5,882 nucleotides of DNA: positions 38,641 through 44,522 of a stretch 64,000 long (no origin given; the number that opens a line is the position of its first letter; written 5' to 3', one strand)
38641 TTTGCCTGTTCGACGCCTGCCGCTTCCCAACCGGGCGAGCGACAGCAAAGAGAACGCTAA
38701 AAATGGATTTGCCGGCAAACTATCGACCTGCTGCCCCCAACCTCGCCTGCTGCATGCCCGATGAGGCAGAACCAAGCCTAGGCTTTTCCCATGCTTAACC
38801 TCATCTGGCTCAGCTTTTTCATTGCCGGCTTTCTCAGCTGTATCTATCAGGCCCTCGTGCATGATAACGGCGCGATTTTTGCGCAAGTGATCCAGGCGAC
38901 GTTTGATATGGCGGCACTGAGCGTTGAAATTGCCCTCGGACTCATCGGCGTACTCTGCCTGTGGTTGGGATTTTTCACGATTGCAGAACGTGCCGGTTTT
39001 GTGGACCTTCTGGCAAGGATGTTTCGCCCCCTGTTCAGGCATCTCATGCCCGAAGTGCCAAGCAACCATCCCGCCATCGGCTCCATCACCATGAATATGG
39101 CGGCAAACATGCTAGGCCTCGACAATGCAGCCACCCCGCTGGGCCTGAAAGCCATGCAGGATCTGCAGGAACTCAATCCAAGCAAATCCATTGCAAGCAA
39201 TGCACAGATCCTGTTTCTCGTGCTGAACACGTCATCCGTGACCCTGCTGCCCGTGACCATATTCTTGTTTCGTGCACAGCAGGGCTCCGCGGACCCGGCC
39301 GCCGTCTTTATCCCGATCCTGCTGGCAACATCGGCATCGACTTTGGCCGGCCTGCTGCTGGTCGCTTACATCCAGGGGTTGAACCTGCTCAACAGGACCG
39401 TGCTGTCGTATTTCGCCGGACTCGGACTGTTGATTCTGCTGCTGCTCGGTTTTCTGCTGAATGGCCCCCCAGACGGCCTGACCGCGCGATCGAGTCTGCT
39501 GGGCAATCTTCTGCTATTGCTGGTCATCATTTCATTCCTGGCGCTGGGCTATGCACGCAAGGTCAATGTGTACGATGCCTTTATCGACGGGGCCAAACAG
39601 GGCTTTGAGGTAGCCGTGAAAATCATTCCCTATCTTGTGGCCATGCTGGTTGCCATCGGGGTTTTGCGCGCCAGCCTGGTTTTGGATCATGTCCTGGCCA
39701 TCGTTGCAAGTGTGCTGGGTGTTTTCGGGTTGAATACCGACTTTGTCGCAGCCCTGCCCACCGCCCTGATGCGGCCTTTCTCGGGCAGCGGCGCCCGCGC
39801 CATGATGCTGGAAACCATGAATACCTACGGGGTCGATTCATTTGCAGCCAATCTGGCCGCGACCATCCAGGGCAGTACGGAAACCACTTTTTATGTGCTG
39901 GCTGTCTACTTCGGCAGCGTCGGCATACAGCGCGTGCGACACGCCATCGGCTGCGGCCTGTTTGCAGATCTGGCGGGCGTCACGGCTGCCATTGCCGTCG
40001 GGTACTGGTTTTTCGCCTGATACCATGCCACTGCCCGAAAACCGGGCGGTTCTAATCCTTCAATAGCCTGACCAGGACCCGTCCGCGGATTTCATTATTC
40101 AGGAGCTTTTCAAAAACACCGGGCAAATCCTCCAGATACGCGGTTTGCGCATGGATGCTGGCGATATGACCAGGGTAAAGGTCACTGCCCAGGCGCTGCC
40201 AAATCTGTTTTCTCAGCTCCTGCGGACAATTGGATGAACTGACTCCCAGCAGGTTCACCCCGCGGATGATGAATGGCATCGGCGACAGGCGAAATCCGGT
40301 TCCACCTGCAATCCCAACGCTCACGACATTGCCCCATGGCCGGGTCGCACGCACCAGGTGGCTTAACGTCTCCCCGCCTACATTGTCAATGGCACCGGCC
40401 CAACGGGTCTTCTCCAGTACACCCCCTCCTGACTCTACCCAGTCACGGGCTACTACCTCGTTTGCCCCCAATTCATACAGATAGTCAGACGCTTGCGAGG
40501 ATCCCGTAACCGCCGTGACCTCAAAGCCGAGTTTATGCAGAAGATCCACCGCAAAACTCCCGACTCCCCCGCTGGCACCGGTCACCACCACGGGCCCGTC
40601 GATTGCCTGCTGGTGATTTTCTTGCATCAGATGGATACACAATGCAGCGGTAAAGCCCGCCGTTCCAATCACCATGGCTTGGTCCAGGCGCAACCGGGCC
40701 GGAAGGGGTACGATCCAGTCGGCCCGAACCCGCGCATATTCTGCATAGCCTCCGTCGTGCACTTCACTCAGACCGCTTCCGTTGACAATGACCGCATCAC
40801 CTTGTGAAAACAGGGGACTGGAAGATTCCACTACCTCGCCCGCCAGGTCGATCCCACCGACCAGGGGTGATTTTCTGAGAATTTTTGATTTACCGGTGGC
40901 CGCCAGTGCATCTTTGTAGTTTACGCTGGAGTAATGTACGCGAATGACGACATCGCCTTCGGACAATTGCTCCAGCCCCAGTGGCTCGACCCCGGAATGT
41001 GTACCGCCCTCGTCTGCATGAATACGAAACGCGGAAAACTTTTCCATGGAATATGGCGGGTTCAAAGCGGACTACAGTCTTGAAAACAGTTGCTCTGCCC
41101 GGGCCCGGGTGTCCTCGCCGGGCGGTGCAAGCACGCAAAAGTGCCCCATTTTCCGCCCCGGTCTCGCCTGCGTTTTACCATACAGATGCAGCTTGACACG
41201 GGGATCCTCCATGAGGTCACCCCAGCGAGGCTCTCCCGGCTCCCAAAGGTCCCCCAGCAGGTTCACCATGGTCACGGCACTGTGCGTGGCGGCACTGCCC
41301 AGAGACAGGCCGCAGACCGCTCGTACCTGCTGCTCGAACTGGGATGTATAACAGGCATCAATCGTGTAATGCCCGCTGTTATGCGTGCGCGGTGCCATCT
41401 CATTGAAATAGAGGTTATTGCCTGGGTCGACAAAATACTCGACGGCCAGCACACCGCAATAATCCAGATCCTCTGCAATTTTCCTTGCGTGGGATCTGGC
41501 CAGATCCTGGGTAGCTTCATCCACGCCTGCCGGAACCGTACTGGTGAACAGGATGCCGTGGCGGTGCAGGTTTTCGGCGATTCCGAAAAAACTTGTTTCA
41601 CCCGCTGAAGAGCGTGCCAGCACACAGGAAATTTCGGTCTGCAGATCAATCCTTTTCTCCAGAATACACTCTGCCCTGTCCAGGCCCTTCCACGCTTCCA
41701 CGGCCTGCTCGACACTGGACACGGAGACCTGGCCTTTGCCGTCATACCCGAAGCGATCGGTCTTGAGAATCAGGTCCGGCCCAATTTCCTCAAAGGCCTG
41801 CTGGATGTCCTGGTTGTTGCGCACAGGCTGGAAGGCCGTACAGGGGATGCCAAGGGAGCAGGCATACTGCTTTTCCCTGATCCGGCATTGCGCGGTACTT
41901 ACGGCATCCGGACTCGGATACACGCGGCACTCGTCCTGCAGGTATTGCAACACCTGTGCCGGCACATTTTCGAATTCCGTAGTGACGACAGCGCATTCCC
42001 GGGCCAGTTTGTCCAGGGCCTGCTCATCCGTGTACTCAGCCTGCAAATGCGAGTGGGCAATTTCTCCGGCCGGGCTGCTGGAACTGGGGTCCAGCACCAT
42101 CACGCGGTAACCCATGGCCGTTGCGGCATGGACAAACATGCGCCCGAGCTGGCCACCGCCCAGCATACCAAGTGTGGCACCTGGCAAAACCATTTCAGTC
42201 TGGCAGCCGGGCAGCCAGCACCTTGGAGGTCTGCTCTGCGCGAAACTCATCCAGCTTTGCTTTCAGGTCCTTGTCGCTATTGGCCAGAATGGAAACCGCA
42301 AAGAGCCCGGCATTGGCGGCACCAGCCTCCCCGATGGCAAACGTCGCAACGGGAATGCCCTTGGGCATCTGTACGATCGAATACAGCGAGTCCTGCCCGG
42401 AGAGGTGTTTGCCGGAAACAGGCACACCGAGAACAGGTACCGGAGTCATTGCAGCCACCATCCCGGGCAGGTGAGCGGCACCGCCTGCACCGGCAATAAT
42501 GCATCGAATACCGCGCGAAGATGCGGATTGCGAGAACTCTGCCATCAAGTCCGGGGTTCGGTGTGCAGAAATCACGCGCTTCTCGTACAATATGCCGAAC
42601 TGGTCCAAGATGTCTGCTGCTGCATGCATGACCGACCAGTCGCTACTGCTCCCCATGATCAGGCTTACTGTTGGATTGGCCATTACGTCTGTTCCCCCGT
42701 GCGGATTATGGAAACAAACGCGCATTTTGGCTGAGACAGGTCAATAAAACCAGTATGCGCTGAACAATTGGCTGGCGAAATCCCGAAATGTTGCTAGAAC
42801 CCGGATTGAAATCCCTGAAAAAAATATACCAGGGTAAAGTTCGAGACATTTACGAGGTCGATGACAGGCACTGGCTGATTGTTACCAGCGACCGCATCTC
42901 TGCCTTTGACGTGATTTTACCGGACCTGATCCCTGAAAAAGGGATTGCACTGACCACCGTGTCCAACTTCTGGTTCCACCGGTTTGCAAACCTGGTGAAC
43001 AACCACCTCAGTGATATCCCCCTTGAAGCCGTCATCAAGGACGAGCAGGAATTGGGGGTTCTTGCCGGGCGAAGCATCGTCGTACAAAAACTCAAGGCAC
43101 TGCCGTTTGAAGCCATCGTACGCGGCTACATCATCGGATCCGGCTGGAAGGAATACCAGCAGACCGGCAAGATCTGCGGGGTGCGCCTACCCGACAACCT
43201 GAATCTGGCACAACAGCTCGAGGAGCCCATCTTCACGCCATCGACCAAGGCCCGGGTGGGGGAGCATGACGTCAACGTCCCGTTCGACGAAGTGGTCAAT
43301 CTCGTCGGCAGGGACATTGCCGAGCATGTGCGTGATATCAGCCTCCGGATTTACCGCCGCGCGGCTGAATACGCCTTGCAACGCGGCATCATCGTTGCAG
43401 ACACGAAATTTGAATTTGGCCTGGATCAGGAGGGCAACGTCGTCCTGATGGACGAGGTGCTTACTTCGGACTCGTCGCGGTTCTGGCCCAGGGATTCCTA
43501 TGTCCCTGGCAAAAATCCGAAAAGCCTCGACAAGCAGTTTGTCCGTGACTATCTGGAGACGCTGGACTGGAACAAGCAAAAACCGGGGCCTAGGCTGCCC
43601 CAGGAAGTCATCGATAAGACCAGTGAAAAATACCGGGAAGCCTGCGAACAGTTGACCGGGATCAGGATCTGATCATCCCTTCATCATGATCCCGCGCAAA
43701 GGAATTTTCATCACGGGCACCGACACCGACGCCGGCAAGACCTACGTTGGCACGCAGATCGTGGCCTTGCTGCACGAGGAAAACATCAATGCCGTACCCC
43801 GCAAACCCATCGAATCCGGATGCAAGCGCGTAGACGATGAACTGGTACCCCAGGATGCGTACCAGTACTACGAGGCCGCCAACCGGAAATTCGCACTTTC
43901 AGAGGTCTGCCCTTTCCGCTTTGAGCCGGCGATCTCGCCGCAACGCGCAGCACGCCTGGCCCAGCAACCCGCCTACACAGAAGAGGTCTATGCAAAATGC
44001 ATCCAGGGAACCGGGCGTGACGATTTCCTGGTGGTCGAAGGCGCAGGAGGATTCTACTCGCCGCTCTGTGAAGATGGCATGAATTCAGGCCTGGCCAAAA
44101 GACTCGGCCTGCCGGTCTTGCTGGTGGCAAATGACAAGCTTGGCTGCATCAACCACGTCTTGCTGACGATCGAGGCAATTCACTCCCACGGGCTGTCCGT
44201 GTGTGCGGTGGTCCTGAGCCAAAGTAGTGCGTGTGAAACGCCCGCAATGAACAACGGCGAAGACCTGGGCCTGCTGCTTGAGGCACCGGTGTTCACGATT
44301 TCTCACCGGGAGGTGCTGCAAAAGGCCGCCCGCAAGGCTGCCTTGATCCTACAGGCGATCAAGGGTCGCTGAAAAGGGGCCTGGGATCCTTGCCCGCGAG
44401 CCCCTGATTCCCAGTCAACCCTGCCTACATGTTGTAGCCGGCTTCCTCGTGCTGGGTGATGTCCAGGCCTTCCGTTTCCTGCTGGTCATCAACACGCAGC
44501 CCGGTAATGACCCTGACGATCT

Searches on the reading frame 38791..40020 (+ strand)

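Call 58: search_protein_families(library=pfam, proteins=[window:38791-40020:+], max_evalue=0.0001)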
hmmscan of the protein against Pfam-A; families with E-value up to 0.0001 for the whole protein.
window:38791-40020:+ (409 aa): 1 family
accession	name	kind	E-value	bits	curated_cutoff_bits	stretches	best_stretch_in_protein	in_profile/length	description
PF07670.19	Gate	-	5e-20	72.3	29.6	2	49-159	2-99/104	Nucleoside recognition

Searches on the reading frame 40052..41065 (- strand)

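Call 58: search_protein_families(library=pfam, proteins=[window:40052-41065:-], max_evalue=0.0001)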
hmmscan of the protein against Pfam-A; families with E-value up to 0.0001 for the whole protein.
window:40052-41065:- (337 aa): 2 families
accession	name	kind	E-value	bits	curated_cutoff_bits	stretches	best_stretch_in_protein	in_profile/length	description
PF00107.32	ADH_zinc_N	-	9.6e-17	61.6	31.8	1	167-289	1-124/129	Zinc-binding dehydrogenase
PF08240.17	ADH_N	-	6.1e-14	52.6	23.5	1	36-122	2-103/104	Alcohol dehydrogenase GroES-like domain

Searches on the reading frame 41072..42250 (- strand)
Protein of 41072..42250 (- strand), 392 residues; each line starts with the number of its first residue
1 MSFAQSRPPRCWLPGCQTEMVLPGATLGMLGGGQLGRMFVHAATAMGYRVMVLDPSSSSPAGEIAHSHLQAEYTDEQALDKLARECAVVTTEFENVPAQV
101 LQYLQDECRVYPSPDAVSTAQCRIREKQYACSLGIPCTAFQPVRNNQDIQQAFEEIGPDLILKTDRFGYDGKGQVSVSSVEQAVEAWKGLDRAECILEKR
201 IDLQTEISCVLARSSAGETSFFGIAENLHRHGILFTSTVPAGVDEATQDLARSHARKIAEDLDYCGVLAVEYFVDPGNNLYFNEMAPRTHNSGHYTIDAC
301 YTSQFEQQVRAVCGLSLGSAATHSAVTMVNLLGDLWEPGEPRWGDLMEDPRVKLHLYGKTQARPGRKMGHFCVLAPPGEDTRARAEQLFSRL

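Call 7: search_protein_families(library=pfam, proteins=[window:41072-42250:-], max_evalue=0.01)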
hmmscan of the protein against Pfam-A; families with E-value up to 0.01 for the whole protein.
window:41072-42250:- (392 aa): 5 families
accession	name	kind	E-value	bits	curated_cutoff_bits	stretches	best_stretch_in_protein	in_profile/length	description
PF02222.28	ATP-grasp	-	1.5e-52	178.3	27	1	132-305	5-179/179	ATP-grasp domain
PF22660.2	RS_preATP-grasp-like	-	4e-34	117.4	27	1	25-121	2-98/98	Ribonucleotide synthetase preATP-grasp domain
PF17769.7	PurK_C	-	4e-17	62.1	22.6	1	328-383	3-55/56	Phosphoribosylaminoimidazole carboxylase C-terminal domain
PF02786.22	CPSase_L_D2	-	2.9e-05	24.1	19.8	1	141-292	22-183/211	Carbamoyl-phosphate synthase L chain, ATP binding domain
PF02826.25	2-Hacid_dh_C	-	7.4e-05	22.6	25.1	1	22-91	34-97/178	D-isomer specific 2-hydroxyacid dehydrogenase, NAD binding domain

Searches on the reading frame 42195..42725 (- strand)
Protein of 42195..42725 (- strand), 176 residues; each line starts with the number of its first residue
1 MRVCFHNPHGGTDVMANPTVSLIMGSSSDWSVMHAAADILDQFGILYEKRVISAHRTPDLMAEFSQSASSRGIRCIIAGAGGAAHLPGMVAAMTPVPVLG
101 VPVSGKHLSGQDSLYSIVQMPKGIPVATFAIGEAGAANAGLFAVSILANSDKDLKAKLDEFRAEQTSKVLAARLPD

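Call 58: search_protein_families(library=pfam, proteins=[window:42195-42725:-], max_evalue=0.0001)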
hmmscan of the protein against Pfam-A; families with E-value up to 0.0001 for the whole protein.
window:42195-42725:- (176 aa): 1 family
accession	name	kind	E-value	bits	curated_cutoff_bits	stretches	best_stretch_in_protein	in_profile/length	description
PF00731.26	AIRC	-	1.2e-62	210.2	30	1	20-167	2-147/148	AIR carboxylase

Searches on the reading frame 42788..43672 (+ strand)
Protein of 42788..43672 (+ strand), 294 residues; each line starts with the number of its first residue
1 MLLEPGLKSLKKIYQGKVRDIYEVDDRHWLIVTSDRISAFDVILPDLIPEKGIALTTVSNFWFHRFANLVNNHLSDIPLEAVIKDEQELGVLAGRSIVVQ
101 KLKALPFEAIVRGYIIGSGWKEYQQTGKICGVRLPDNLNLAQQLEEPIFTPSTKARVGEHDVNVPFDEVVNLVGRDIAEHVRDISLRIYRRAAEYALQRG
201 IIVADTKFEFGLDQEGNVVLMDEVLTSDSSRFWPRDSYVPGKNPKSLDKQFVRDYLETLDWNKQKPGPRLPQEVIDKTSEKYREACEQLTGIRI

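Call 7: search_protein_families(library=pfam, proteins=[window:42788-43672:+], max_evalue=0.01)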
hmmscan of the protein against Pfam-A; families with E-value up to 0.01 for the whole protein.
window:42788-43672:+ (294 aa): 1 family
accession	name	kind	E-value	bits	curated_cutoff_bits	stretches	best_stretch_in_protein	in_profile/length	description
PF01259.24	SAICAR_synt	-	6.2e-72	242.6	20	1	12-264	1-229/233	SAICAR synthetase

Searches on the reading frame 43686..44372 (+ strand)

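Call 7: search_protein_families(library=pfam, proteins=[window:43686-44372:+], max_evalue=0.01)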
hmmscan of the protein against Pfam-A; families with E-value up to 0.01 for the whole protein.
window:43686-44372:+ (228 aa): 1 family
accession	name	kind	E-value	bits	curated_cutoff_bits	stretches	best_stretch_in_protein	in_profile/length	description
PF13500.12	AAA_26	-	4.5e-31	108.7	27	1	5-190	1-172/198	AAA domain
